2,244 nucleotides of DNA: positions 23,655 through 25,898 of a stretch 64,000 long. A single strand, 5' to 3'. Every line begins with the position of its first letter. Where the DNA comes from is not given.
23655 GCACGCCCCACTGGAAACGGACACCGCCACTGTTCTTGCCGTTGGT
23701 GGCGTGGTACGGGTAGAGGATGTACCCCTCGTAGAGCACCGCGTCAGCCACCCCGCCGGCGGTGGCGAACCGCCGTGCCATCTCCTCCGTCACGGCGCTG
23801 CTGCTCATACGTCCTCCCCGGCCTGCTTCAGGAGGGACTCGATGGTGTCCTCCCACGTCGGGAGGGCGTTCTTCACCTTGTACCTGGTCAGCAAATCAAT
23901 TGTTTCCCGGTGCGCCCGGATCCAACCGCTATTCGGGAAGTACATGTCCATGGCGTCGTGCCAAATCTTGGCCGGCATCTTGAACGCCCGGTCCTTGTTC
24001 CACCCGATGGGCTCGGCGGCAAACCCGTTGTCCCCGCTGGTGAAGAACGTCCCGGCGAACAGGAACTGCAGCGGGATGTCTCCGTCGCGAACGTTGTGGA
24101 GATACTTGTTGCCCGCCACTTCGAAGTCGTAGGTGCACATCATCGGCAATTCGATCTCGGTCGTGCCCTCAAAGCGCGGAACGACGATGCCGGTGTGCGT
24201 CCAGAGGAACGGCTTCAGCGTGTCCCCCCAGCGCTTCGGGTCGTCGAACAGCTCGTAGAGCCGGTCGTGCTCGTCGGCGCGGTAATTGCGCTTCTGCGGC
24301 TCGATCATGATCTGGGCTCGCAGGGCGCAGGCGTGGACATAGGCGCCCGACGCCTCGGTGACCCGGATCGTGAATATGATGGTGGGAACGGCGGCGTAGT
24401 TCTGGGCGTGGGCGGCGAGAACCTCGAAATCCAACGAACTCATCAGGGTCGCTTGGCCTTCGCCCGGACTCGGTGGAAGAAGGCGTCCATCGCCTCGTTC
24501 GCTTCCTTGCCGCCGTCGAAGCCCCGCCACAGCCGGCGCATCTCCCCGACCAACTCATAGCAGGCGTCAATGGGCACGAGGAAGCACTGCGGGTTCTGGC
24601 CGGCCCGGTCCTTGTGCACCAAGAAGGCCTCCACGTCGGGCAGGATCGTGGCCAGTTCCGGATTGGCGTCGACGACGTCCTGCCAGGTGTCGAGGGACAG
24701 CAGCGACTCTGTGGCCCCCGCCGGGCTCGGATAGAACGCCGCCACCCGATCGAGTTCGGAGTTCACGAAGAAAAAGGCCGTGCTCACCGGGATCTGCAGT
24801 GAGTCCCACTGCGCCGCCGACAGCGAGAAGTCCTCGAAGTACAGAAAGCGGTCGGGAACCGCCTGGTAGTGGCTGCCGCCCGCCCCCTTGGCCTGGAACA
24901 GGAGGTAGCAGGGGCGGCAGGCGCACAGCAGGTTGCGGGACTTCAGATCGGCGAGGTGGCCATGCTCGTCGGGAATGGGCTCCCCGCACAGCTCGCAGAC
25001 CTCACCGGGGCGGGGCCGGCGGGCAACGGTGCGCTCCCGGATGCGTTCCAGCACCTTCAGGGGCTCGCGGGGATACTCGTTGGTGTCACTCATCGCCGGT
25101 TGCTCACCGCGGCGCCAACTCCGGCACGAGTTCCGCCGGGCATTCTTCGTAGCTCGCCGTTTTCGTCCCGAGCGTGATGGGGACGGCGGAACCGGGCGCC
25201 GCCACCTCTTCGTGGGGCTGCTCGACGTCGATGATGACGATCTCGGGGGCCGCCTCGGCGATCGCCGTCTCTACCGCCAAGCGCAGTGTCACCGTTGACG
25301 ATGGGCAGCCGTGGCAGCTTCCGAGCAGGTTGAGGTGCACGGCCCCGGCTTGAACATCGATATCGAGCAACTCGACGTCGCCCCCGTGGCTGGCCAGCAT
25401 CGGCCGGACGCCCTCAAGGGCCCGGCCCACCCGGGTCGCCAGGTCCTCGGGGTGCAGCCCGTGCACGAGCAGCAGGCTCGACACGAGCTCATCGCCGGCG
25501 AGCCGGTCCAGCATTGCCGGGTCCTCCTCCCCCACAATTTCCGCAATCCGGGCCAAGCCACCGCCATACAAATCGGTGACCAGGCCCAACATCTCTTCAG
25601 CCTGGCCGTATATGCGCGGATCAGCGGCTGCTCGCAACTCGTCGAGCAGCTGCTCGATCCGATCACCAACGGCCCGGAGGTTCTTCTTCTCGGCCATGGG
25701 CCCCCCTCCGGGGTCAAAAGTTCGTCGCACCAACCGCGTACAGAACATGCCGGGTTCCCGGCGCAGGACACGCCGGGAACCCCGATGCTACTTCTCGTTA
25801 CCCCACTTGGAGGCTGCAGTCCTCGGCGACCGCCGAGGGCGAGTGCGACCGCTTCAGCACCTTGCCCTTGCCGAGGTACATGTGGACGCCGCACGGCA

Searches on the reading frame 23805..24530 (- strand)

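Call 18: search_protein_families(library=pfam, proteins=[window:23805-24530:-], max_evalue=0.00001)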
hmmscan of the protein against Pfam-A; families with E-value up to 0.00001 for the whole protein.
window:23805-24530:- (241 aa): 1 family
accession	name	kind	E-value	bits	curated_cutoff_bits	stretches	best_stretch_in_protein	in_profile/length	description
PF19562.4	DUF6084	-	5.8e-83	278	25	1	30-239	1-210/213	Family of unknown function (DUF6084)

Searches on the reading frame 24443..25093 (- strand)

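Call 18: search_protein_families(library=pfam, proteins=[window:24443-25093:-], max_evalue=0.00001)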
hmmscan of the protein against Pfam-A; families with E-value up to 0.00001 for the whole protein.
window:24443-25093:- (216 aa): 1 family
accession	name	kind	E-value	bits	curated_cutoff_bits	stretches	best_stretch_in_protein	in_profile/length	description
PF19372.4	DUF5947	-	1.7e-72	243.2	25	1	33-212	2-176/177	Family of unknown function (DUF5947)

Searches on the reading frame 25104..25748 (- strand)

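Call 18: search_protein_families(library=pfam, proteins=[window:25104-25748:-], max_evalue=0.00001)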
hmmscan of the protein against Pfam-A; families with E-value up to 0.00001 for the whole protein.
window:25104-25748:- (214 aa): 1 family
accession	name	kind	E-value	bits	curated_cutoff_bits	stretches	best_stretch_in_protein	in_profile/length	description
PF01106.22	NifU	-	2.7e-20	72.7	27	1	109-171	3-64/67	NifU-like domain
